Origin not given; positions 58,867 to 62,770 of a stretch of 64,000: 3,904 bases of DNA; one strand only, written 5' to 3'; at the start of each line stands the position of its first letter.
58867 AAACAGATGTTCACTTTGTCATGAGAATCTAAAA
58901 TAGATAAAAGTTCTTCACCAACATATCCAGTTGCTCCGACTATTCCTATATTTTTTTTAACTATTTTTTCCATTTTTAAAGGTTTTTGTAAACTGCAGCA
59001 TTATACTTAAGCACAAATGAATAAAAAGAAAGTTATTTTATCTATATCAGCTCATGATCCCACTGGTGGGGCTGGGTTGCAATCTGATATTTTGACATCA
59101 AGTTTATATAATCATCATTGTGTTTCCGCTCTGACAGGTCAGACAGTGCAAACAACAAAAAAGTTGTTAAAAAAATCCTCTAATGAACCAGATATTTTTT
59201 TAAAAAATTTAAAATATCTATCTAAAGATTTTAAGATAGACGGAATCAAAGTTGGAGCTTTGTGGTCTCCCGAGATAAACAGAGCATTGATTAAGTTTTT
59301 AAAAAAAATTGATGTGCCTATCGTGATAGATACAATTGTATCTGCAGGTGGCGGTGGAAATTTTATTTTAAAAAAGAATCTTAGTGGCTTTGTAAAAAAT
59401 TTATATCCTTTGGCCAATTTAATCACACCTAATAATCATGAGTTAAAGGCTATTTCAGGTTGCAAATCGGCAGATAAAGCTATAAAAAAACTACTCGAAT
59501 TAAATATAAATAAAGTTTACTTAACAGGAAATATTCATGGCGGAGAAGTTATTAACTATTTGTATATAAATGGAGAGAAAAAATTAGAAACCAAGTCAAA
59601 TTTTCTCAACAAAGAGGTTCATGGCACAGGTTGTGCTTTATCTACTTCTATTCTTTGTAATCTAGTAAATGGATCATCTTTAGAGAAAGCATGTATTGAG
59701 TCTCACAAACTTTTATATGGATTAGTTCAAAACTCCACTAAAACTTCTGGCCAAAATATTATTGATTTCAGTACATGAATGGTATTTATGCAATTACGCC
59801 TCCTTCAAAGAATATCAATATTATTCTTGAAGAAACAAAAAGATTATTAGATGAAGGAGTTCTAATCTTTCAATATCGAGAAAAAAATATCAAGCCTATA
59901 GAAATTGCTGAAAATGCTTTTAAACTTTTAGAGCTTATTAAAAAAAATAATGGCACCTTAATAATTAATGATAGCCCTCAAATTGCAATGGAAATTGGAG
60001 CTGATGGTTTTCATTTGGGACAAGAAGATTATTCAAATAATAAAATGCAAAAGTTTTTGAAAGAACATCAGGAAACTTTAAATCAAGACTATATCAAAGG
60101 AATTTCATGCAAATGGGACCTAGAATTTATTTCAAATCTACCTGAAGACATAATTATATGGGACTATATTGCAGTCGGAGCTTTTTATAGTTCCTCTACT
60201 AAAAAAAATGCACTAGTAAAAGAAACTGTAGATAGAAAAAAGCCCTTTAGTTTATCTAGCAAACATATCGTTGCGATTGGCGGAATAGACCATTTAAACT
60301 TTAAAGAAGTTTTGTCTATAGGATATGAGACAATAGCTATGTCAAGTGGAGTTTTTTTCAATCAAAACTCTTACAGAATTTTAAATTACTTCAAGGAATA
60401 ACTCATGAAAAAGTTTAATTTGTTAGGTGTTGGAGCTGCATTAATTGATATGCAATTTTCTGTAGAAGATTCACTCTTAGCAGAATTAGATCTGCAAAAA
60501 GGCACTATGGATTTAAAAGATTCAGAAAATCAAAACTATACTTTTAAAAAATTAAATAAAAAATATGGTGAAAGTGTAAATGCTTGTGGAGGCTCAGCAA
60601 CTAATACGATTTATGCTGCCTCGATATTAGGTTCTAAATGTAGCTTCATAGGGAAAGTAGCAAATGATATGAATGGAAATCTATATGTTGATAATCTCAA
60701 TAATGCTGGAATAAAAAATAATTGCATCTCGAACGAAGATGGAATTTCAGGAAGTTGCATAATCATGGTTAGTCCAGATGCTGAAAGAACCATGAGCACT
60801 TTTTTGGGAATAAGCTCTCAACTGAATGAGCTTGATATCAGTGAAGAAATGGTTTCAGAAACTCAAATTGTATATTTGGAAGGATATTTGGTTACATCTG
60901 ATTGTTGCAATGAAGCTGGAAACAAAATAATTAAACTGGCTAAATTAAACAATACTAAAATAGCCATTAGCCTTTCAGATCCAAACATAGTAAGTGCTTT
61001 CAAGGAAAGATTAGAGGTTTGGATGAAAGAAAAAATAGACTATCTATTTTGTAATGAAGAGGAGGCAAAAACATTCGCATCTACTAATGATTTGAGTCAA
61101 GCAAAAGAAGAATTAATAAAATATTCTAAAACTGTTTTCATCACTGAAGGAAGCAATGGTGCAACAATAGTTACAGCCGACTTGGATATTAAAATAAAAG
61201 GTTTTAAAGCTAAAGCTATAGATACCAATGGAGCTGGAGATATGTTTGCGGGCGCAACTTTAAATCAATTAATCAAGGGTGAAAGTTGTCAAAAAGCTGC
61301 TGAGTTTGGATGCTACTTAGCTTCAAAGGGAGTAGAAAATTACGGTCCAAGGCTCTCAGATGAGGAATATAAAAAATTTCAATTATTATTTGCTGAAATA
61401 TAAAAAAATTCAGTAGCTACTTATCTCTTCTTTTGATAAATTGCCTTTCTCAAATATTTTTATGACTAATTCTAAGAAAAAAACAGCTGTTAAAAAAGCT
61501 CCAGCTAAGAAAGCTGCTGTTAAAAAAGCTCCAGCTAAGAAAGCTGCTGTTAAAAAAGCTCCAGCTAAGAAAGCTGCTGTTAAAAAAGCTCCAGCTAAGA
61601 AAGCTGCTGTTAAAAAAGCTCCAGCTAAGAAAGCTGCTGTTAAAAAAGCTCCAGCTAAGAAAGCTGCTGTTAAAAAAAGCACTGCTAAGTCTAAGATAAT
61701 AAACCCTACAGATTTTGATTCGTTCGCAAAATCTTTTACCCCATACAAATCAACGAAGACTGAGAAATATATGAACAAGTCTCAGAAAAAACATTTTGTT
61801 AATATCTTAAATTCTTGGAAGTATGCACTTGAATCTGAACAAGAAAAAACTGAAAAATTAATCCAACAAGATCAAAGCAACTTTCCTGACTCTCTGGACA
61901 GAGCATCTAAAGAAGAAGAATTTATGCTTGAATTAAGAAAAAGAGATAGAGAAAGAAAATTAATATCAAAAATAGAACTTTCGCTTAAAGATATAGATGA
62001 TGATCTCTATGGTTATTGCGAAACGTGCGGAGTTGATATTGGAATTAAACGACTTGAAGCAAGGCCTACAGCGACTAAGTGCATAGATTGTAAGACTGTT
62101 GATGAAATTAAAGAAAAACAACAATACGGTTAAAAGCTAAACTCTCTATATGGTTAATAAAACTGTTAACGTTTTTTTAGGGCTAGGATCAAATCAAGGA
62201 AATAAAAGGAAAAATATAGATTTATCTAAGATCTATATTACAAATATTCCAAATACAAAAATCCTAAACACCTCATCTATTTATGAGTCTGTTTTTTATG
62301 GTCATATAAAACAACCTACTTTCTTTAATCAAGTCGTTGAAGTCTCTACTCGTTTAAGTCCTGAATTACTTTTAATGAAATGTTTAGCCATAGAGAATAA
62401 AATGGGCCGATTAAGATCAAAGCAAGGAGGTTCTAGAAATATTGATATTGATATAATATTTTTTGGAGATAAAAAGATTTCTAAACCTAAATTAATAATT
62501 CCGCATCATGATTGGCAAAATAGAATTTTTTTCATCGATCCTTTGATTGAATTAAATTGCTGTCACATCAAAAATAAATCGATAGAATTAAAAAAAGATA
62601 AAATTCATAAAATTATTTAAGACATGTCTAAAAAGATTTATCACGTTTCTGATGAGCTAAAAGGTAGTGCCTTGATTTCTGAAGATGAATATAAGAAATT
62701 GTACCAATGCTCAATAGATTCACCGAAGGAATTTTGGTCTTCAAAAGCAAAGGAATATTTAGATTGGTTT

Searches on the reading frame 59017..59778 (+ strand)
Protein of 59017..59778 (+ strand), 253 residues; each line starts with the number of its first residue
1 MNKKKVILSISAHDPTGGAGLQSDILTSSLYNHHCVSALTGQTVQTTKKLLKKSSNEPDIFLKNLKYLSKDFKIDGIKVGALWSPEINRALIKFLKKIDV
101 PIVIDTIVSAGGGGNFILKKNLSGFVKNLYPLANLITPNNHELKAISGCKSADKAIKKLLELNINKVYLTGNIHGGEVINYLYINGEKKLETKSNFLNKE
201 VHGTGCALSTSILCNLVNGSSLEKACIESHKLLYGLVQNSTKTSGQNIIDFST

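Call 49: search_protein_families(library=pfam, proteins=[window:59017-59778:+], max_evalue=0.00001)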
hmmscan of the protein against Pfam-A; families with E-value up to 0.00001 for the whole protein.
window:59017-59778:+ (253 aa): 1 family
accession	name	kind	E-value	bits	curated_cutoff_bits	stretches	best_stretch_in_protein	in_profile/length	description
PF08543.17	Phos_pyr_kin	-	1.7e-46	159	27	1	14-243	1-238/246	Phosphomethylpyrimidine kinase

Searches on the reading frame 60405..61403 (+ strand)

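Call 49: search_protein_families(library=pfam, proteins=[window:60405-61403:+], max_evalue=0.00001)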
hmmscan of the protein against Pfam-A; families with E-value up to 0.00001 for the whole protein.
window:60405-61403:+ (332 aa): 1 family
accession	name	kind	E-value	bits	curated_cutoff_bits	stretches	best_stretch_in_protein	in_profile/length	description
PF00294.29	PfkB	-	9.9e-50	170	25.8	1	43-318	20-298/302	pfkB family carbohydrate kinase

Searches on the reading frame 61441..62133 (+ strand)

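Call 68: search_protein_families(library=pfam, proteins=[window:61441-62133:+], max_evalue=0.00001)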
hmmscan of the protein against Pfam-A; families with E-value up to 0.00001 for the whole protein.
window:61441-62133:+ (230 aa): 4 families
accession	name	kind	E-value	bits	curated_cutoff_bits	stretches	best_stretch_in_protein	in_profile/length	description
PF21157.2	DksA_N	-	9.5e-24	83.9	27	1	115-185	1-71/71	DnaK suppressor protein DksA, N-terminal domain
PF07382.16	HC2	-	5.6e-11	43.3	40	1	12-127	5-185/194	Histone H1-like nucleoprotein HC2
PF01258.23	zf-dskA_traR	-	1.2e-10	41.7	24.9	1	190-220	3-33/36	Prokaryotic dksA/traR C4-type zinc finger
PF02095.21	Extensin_1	-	5.4e-09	36.5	105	1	14-97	53-137/171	Extensin-like protein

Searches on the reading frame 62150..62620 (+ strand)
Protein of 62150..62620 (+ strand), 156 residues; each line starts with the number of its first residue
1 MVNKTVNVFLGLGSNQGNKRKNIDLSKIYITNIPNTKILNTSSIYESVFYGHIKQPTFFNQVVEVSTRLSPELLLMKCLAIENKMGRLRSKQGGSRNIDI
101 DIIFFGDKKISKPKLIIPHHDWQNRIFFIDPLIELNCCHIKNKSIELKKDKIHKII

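Call 68: search_protein_families(library=pfam, proteins=[window:62150-62620:+], max_evalue=0.00001)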
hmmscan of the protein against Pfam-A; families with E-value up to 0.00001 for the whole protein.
window:62150-62620:+ (156 aa): 1 family
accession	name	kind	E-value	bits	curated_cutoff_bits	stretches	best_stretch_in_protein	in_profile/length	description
PF01288.25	HPPK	-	8.4e-29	100.8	25.7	1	9-135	1-114/116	7,8-dihydro-6-hydroxymethylpterin-pyrophosphokinase (HPPK)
